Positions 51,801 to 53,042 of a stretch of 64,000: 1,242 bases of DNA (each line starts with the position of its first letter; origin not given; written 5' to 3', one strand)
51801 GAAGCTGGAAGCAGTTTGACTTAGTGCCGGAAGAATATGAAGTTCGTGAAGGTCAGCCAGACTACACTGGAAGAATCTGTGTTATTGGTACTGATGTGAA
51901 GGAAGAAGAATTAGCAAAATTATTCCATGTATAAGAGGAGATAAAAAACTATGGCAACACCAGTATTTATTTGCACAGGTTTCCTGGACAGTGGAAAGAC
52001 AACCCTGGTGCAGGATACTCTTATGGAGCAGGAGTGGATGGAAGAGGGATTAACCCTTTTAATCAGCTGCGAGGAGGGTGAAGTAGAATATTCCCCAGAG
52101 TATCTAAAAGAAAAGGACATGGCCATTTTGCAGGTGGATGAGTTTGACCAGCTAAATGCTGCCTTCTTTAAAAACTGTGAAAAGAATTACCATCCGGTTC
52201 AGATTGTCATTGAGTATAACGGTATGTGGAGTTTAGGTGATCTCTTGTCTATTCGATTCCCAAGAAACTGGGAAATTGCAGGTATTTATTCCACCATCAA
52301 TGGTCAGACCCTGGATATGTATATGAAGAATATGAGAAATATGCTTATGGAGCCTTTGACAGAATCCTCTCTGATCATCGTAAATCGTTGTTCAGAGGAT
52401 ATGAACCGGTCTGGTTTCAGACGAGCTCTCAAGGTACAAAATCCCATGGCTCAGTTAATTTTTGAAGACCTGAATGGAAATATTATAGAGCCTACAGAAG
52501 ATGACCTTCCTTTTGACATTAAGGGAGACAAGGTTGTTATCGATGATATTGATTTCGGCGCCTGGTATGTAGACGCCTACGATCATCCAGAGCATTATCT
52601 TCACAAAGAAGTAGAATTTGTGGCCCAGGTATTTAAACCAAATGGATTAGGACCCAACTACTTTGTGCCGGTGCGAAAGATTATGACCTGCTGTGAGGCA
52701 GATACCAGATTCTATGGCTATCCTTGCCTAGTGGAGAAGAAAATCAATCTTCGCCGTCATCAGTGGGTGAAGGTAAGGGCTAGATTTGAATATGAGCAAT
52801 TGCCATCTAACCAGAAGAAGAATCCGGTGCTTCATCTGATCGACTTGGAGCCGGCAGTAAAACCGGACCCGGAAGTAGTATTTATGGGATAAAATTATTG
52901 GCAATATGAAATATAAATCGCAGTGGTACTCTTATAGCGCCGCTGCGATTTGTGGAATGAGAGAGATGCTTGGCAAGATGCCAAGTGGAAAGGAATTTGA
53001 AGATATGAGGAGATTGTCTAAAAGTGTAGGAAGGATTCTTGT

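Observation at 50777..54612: Three-gene operon: His-rich CobW GTPase, a CobW-like/DUF1980-like fusion, and an NhaC-family transporter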

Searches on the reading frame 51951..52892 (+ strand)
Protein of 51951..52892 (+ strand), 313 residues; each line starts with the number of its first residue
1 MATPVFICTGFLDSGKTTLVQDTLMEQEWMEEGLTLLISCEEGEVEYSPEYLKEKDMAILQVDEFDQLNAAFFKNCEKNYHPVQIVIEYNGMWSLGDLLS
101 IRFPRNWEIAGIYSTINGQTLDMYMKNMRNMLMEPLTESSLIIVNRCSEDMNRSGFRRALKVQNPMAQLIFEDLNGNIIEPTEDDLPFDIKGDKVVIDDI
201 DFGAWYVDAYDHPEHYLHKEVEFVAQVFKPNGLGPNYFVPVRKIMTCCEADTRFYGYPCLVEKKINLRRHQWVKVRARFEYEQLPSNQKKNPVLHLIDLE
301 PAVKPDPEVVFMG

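Call 3: search_protein_families(library=pfam, proteins=[window:51951-52892:+], max_evalue=1)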
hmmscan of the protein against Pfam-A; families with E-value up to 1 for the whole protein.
window:51951-52892:+ (313 aa): 2 families
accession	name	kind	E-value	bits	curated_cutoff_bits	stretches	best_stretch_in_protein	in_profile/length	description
PF21537.2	DUF1980_C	-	6.9e-20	71.6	25.9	1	191-311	20-140/141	DUF1980 C-terminal domain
PF02492.25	cobW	-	1.9e-05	24.8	20.7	1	4-147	1-153/180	CobW/HypB/UreG, nucleotide-binding domain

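Call 4: search_protein_families(library=ncbifam, proteins=[window:51951-52892:+], max_evalue=1)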
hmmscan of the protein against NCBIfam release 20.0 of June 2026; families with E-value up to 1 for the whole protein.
window:51951-52892:+ (313 aa): 4 families
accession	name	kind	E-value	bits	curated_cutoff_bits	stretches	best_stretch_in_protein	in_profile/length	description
TIGR03943.1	TIGR03943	equivalog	8.5e-18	64.5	88.8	1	183-306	97-218/221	TIGR03943 family putative permease subunit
NF041053.1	CobW_rel_Se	equivalog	1.2e-05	25.1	180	1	8-147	6-154/195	CobW-related selenoprotein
TIGR02475.1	CobW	equivalog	0.0029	16.5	332.1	1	3-28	4-29/342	cobalamin biosynthesis protein CobW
NF008578.0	PRK11537.1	equivalog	0.13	11.5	361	1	4-45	5-43/318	GTPase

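Call 8: find_homologous_proteins(query=window:51951-52892:+)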
Query window:51951-52892:+ (313 aa): 1131 proteins with E <= 0.001 among 1667 candidates; the best 120 are listed.
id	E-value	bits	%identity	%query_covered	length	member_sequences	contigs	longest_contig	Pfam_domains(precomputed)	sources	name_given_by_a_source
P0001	1.3e-210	716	97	100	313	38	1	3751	PF21537.3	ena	-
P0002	1.1e-189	647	85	100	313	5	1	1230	PF21537.3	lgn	-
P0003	3.6e-188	642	85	100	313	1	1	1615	PF21537.3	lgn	-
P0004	2.5e-179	613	80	100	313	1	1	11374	PF21537.3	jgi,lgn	jgi:uncharacterized membrane protein YcgQ (UPF0703/DUF1980 family)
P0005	2.5e-179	613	80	100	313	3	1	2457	PF21537.3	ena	-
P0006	1.1e-161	555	86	85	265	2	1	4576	PF21537.3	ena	-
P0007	1.4e-159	548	72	100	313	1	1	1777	PF21537.3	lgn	-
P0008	3.2e-159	547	72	100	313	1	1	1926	PF21537.3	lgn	-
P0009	2.7e-158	544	71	100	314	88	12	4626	PF21537.3,PF02492.26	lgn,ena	-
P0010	6.4e-157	540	69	100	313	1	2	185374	PF21537.3,PF02492.26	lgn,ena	-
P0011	1.1e-156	539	70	100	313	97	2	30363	PF21537.3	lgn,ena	-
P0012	2.4e-156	538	69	100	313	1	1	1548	PF21537.3,PF02492.26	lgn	-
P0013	5.0e-156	537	71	100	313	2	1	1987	PF21537.3,PF02492.26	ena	-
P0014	5.1e-156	537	69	100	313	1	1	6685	PF21537.3,PF02492.26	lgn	-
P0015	1.5e-154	532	69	100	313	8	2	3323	PF21537.3,PF02492.26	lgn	-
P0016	3.9e-154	531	70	100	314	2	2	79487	PF21537.3,PF02492.26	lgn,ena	-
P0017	4.6e-154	530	69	100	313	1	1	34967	PF21537.3,PF02492.26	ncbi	ncbi:MAG: GTP-binding protein [Dorea sp.]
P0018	1.2e-153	529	70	99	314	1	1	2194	PF21537.3,PF02492.26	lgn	-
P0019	1.2e-153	529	69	100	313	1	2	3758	PF21537.3,PF02492.26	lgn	-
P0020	1.3e-153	529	70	100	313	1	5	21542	PF21537.3,PF02492.26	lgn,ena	-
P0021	2.0e-153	528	69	100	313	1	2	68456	PF21537.3,PF02492.26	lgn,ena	-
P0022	2.0e-153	528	70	99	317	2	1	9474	PF21537.3,PF02492.26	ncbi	-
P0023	2.9e-153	528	69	99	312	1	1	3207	PF21537.3,PF02492.26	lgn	-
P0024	3.8e-153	527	70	100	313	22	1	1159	PF21537.3,PF02492.26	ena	-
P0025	8.0e-153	526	68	100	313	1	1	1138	PF21537.3,PF02492.26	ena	-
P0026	8.4e-153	526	69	100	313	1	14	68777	PF21537.3,PF02492.26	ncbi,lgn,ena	ncbi:MAG: hypothetical protein ACI4S0_12555 [Dorea sp.]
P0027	1.1e-152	526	69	100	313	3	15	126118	PF21537.3,PF02492.26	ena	-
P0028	2.0e-152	525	69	100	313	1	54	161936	PF21537.3,PF02492.26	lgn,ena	-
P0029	2.1e-152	525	69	100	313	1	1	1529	PF21537.3,PF02492.26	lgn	-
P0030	2.3e-152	525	69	100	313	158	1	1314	PF21537.3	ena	-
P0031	2.5e-152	525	69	100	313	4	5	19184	PF21537.3,PF02492.26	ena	-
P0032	3.8e-152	524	69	100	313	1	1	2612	PF21537.3,PF02492.26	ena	-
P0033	4.0e-152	524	69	100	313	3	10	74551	PF21537.3,PF02492.26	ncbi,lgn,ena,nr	ncbi:MAG: hypothetical protein MR224_05715 [Dorea sp.]|nr:hypothetical protein [Dorea sp.]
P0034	5.1e-152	524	69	100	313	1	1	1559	PF21537.3,PF02492.26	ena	-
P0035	5.4e-152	523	68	100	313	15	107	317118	PF21537.3,PF02492.26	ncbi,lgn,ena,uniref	ncbi:GTP-binding protein [Dorea sp. YH-dor226]|uniref:TIGR03943 family putative permease subunit n=1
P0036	6.2e-152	523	69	100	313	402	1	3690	PF21537.3,PF02492.26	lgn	-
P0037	8.9e-152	523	69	100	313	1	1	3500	PF21537.3,PF02492.26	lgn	-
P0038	1.3e-151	522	69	100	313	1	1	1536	PF21537.3,PF02492.26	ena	-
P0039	1.3e-151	522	69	100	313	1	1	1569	PF21537.3,PF02492.26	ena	-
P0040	1.5e-151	522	69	100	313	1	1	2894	PF21537.3,PF02492.26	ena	-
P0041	1.7e-151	522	67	100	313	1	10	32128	PF21537.3,PF02492.26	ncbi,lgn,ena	-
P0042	2.0e-151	522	67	100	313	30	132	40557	PF21537.3,PF02492.26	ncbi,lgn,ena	-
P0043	2.7e-151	521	68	99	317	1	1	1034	PF21537.3,PF02492.26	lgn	-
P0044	2.8e-151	521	69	100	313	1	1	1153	PF21537.3,PF02492.26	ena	-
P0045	3.7e-151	521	69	100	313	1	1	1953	PF21537.3,PF02492.26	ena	-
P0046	4.6e-151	520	69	100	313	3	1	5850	PF21537.3,PF02492.26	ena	-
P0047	5.3e-151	520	68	99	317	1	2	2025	PF21537.3,PF02492.26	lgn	-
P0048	8.3e-151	520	68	99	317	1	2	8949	PF21537.3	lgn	-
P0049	9.5e-151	519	68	99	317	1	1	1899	PF21537.3,PF02492.26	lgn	-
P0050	1.2e-150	519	68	100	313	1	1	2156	PF21537.3,PF02492.26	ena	-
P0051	1.4e-150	519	69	100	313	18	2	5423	PF21537.3,PF02492.26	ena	-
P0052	1.7e-150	519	70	100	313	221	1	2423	PF21537.3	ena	-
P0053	1.8e-150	518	68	99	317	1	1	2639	PF21537.3,PF02492.26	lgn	-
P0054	1.8e-150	518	67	100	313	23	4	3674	PF21537.3,PF02492.26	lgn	-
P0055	2.8e-150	518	68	99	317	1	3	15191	PF21537.3,PF02492.26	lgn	-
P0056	3.2e-150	518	67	100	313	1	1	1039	PF21537.3,PF02492.26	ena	-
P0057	3.5e-150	518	67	100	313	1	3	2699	PF21537.3,PF02492.26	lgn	-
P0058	7.4e-150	516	66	100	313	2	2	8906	PF21537.3,PF02492.26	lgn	-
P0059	9.3e-150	516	66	100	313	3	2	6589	PF21537.3,PF02492.26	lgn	-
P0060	1.0e-149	516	68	99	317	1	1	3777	PF21537.3,PF02492.26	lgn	-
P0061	1.0e-149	516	67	100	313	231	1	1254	PF21537.3,PF02492.26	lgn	-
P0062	3.1e-149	514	68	99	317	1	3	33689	PF21537.3,PF02492.26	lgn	-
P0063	3.4e-149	514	68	99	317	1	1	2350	PF21537.3,PF02492.26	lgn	-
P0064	4.6e-149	514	69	100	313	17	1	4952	PF21537.3,PF02492.26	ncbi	-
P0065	9.3e-149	513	68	100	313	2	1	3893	PF21537.3,PF02492.26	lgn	-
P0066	1.0e-148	513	66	100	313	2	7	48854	PF21537.3,PF02492.26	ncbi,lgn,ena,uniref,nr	ncbi:GTP-binding protein [Faecalicatena contorta]|uniref:TIGR03943 family putative permease subunit 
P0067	1.6e-148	512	68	99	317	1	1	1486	PF21537.3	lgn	-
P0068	1.6e-148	512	67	100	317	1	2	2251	PF21537.3,PF02492.26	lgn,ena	-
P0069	1.9e-148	512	67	100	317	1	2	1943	PF21537.3,PF02492.26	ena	-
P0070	2.0e-148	512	67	100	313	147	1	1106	PF21537.3,PF02492.26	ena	-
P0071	2.1e-148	512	67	99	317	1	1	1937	PF21537.3,PF02492.26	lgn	-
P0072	2.6e-148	511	68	99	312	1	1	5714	PF21537.3,PF02492.26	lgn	-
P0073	2.8e-148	511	68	100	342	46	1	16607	PF21537.3,PF02492.26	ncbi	-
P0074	2.9e-148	511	68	100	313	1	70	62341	PF21537.3,PF02492.26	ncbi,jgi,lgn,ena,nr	ncbi:MAG: hypothetical protein HFG82_14505 [Dorea sp.]|jgi:putative membrane protein|nr:hypothetical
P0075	3.5e-148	511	69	100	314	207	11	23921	PF21537.3,PF02492.26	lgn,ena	-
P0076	4.1e-148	511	68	100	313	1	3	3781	PF21537.3,PF02492.26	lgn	-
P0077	4.7e-148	511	68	99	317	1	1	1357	PF21537.3,PF02492.26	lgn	-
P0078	5.0e-148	510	66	100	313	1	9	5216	PF21537.3,PF02492.26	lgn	-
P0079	6.1e-148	510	68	99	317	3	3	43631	PF21537.3,PF02492.26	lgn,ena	-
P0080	7.2e-148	510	66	100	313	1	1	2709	PF21537.3,PF02492.26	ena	-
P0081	7.5e-148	510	67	99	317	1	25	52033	PF21537.3,PF02492.26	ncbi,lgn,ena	-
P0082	7.8e-148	510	69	100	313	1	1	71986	PF21537.3,PF02492.26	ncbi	-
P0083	8.1e-148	510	67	100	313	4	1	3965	PF21537.3,PF02492.26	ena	-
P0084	9.3e-148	510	67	99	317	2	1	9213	PF21537.3,PF02492.26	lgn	-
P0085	9.7e-148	510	67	99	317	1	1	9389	PF21537.3,PF02492.26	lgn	-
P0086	9.7e-148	510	68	100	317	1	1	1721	PF21537.3,PF02492.26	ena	-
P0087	1.6e-147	509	67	99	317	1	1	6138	PF21537.3,PF02492.26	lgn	-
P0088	1.8e-147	509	66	100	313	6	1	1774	PF21537.3,PF02492.26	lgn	-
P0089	2.0e-147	508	66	100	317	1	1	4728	PF21537.3,PF02492.26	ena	-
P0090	2.1e-147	508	67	99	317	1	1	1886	PF21537.3,PF02492.26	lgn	-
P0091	2.3e-147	508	68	99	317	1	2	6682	PF21537.3,PF02492.26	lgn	-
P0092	2.4e-147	508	67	99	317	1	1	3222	PF21537.3,PF02492.26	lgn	-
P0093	2.7e-147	508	67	100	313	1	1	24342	PF21537.3,PF02492.26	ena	-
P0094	2.9e-147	508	68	99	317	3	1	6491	PF21537.3,PF02492.26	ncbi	-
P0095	4.4e-147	507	67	100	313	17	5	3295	PF21537.3,PF02492.26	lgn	-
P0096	4.5e-147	507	66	100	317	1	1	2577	PF21537.3,PF02492.26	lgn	-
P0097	4.5e-147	507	65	100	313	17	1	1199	PF21537.3,PF02492.26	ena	-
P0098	7.9e-147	507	67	100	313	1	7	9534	PF21537.3,PF02492.26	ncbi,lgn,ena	-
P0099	1.0e-146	506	67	100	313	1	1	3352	PF21537.3,PF02492.26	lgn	-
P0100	1.1e-146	506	67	100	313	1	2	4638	PF21537.3,PF02492.26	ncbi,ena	-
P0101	1.3e-146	506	66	99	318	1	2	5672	PF21537.3,PF02492.26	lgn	-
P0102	1.7e-146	505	67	100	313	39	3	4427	PF21537.3,PF02492.26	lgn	-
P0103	1.8e-146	505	66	99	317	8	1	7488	PF21537.3,PF02492.26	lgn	-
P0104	1.9e-146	505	67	100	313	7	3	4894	PF21537.3,PF02492.26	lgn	-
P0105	2.9e-146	505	67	99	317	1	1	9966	PF21537.3,PF02492.26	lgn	-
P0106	4.1e-146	504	67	100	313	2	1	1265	PF21537.3,PF02492.26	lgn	-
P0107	6.5e-146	504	65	99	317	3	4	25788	PF21537.3,PF02492.26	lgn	-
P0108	6.5e-146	504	66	99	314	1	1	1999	PF21537.3,PF02492.26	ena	-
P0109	7.4e-146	503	66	100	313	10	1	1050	PF21537.3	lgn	-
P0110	8.6e-146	503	66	99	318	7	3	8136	PF21537.3,PF02492.26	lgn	-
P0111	2.1e-145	502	66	99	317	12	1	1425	PF21537.3,PF02492.26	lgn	-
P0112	3.8e-145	501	67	100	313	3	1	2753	PF21537.3,PF02492.26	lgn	-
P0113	4.6e-145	501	66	99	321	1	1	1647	PF21537.3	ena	-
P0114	6.9e-145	500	65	100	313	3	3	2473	PF21537.3,PF02492.26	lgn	-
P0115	8.2e-145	500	67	99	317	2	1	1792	PF21537.3,PF02492.26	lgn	-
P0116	8.9e-145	500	65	99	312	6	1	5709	PF21537.3,PF02492.26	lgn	-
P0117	1.8e-144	499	66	99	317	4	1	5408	PF21537.3,PF02492.26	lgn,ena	-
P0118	2.2e-144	498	66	99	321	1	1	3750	PF21537.3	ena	-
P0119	2.7e-144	498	65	100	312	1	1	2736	PF21537.3,PF02492.26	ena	-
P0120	2.8e-144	498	64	100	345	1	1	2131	PF21537.3,PF02492.26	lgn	-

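Call 13: find_encoding_contigs(protein=P0035, flank=6000, max_places=3)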
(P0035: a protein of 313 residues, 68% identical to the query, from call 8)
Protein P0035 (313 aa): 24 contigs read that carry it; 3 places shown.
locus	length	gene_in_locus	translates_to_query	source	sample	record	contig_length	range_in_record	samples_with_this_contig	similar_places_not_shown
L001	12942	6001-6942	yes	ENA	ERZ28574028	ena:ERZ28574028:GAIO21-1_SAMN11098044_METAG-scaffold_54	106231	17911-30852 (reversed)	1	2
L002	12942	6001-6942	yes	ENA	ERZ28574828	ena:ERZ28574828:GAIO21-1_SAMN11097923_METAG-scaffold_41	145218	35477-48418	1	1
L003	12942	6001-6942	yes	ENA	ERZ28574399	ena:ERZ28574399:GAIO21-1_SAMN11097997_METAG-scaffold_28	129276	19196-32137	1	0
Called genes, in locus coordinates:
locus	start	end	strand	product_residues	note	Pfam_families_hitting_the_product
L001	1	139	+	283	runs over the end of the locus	PF00005:ABC_tran, PF02463:SMC_N (weak)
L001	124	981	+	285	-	PF00005:ABC_tran, PF02463:SMC_N, PF13304:AAA_21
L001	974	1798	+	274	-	PF02361:CbiQ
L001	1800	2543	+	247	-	PF01416:PseudoU_synth_1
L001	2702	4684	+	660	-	PF03030:H_PPase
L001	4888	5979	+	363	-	PF02492:cobW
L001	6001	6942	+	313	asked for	PF02492:cobW (weak), PF21537:DUF1980_C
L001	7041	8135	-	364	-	PF00209:SNF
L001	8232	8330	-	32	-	-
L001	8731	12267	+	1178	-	PF01855:POR_N, PF17147:PFOR_II, PF01558:POR, PF10371:EKR, PF12838:Fer4_7, PF13183:Fer4_8, PF13484:Fer4_16, PF02775:TPP_enzyme_C, +5 more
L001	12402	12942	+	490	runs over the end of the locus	PF00209:SNF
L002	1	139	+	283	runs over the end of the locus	PF13555:AAA_29 (faint), PF00005:ABC_tran, PF02463:SMC_N (weak)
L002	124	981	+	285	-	PF00005:ABC_tran, PF02463:SMC_N, PF13304:AAA_21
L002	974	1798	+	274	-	PF02361:CbiQ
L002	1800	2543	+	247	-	PF01416:PseudoU_synth_1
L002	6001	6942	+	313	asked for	PF02492:cobW (weak), PF21537:DUF1980_C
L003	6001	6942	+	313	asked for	PF02492:cobW (weak), PF21537:DUF1980_C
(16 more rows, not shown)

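Call 14: find_encoding_contigs(protein=P0066, flank=6000, max_places=3)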
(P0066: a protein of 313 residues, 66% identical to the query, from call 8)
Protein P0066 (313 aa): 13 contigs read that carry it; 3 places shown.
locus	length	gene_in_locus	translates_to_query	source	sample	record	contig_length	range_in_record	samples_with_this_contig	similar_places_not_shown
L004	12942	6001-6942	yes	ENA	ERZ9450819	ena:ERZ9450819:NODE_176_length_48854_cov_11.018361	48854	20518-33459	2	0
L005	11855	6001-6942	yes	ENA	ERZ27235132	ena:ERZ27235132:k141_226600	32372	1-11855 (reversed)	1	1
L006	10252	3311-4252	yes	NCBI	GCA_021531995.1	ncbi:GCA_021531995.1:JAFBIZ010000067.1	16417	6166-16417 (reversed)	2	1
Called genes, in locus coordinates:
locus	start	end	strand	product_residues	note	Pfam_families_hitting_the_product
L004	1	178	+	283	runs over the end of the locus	PF02463:SMC_N, PF13555:AAA_29 (faint), PF00005:ABC_tran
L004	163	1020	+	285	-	PF00005:ABC_tran, PF02463:SMC_N, PF13304:AAA_21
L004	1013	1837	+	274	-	PF02361:CbiQ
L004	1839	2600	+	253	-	PF01416:PseudoU_synth_1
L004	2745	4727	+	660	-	PF03030:H_PPase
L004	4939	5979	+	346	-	PF02492:cobW, PF07683:CobW_C (faint)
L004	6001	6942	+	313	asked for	PF02492:cobW (weak), PF21537:DUF1980_C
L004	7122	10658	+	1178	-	PF01855:POR_N, PF17147:PFOR_II, PF01558:POR, PF10371:EKR, PF12837:Fer4_6 (weak), PF12838:Fer4_7, PF13183:Fer4_8 (weak), PF02775:TPP_enzyme_C, +7 more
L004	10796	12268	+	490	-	PF00209:SNF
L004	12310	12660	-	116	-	-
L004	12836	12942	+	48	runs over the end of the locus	PF02423:OCD_Mu_crystall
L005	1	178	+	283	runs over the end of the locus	PF02463:SMC_N, PF13555:AAA_29 (faint), PF00005:ABC_tran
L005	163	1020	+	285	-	PF00005:ABC_tran, PF02463:SMC_N, PF13304:AAA_21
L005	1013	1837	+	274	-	PF02361:CbiQ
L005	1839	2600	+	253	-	PF01416:PseudoU_synth_1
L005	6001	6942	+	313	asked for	PF02492:cobW (weak), PF21537:DUF1980_C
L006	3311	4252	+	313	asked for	PF02492:cobW (weak), PF21537:DUF1980_C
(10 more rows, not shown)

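Call 15: search_protein_representatives(protein=window:51951-52892:+)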
Query: 313 residues. Proteins with E-value up to 0.001 (for the whole library): 2105; up to 1e-10: 862; up to 1e-30: 208. The best 150 are listed.
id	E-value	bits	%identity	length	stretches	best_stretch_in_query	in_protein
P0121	8.0e-95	334.0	63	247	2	123-302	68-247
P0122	3.2e-94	332.0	46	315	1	3-310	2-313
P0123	3.1e-87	309.0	44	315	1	1-310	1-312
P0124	6.6e-85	301.4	44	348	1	3-312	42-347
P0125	2.8e-74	266.5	57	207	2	1-133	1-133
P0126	2.7e-69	250.1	39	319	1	4-312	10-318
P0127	1.3e-67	244.5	41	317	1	3-304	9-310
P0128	4.5e-65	236.2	36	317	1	3-313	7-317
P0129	6.2e-64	232.5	36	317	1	3-311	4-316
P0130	1.0e-62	228.5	35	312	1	2-312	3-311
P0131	1.6e-62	227.8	56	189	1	128-299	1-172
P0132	4.0e-62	226.5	35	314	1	3-311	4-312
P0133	5.4e-62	226.1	35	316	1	3-312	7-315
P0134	2.8e-61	223.7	37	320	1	3-302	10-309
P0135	1.5e-60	221.4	35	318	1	3-298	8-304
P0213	1.4e-41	159.0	28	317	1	5-311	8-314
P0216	3.2e-41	157.8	27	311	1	3-305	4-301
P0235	6.3e-39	150.3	25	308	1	4-310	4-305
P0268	1.2e-35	139.5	28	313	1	4-310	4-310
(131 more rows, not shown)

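Call 22: find_related_loci(query=A2, collection=genome_contigs, flank=8000)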
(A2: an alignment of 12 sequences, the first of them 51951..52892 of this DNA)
Query A2 (313 aa) in genome_contigs; peptide patterns used: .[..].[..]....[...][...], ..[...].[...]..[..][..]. (x = any residue, [..] = any of these).
600 stretches matched a pattern (row limit reached: there are more); 579 encode a relative of the query (tblastn E <= 1e-3); the best 80 are kept; 80 distinct loci.
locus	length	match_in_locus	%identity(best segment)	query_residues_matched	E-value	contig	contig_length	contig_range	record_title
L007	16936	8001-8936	69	2-313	6e-152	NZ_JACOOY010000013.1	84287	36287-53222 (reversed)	Dorea hominis strain NSJ-36 YM-YCFA-11_ctg013, whole genome shotgun sequence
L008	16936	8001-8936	67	1-312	9e-151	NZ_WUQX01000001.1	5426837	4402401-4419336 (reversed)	Sporofaciens musculi strain WCA-9-b2 tig00000001_pilon, whole genome shotgun sequence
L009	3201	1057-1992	67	1-312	2e-152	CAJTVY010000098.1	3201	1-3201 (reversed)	MAG TPA_asm: uncultured Dorea sp. isolate MGBC116946 genome assembly, contig: MGBC116946.98, whole genome shotgun sequen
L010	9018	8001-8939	70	1-313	5e-146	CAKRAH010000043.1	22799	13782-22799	MAG: uncultured Dorea sp. isolate REFINED_METABAT215_TOP10_CONTIGS_1500_ASSEMBLY_K77_MERGED__Hadza_PheChl_Fiber-Hadza-Ne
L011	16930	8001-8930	67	4-313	2e-144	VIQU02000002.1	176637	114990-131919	Lachnospiraceae bacterium MD308 11_Assembly.final.scaffolds_scaffold2.1, whole genome shotgun sequence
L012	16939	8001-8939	54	1-313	1e-127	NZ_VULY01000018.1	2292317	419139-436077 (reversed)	Suipraeoptans intestinalis strain 68-1-5 unitig_44, whole genome shotgun sequence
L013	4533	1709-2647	59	1-313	3e-127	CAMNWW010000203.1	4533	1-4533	MAG: uncultured Lachnospiraceae bacterium isolate SRR19792994_bin.75_metawrap_v1.3_MAG genome assembly, contig: ERZ12290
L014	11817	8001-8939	53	1-313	4e-114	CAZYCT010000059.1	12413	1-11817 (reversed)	MAG TPA_asm: uncultured Coprococcus sp. isolate SRP350583_co2_365 genome assembly, contig: NODE_7626_length_12413_cov_14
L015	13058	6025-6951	53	4-312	3e-112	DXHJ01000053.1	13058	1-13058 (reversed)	MAG TPA_asm: Candidatus Dorea intestinavium isolate CHK160-14747 CHK160__C65735_L13058_SAMEA104467456, whole genome shot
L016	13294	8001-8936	49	1-312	7e-110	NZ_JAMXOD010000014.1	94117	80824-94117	Aequitasia blattaphilus strain PAL113 NODE_14, whole genome shotgun sequence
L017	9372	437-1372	45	1-310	4e-94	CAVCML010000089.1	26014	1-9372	Bacteroidaceae bacterium isolate SRR8978360_cleanbin_000001 genome assembly, contig: Spades_SRR8978360_contig_42, whole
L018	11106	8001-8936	44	1-310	5e-93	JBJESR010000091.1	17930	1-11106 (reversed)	MAG: Lentihominibacter sp. isolate PUUB22_bin.062 NODE_2419_length_17930_cov_6.639552, whole genome shotgun sequence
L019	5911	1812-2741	46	1-310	4e-92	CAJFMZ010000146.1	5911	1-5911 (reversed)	uncultured Sellimonas sp. isolate Chicken_8_mag_4 genome assembly, contig: MAGpy_11413_8_idba_bin_4_fascaffold_13792, wh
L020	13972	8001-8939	43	1-310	7e-84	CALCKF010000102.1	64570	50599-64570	MAG TPA_asm: uncultured Eubacterium sp. isolate ERR1600725_bin.120_CONCOCT_v1.1_MAG genome assembly, contig: ERZ1309811.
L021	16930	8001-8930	44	1-310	6e-83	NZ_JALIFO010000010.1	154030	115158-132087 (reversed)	Cuneatibacter sp. NSJ-177 B-1669N-35_ctg00007, whole genome shotgun sequence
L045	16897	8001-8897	42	4-302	4e-74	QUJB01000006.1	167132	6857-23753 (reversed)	Clostridium sp. AM30-24 AM30-24.Scaf6, whole genome shotgun sequence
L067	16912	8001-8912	39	4-310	2e-72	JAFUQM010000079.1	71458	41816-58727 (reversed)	MAG: Lachnospiraceae bacterium isolate RGIG4733 Roe_deer_Rectum.Co__c2560728, whole genome shotgun sequence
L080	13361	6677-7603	37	4-312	5e-71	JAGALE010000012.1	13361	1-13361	MAG: Lachnospiraceae bacterium isolate RGIG8543 Water_deer_Cecum-3__c25869, whole genome shotgun sequence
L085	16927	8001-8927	36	4-312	7e-71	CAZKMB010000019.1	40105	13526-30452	MAG TPA_asm: uncultured Bacteroides sp. isolate SRP350583_co4_41 genome assembly, contig: NODE_862_length_40105_cov_35.5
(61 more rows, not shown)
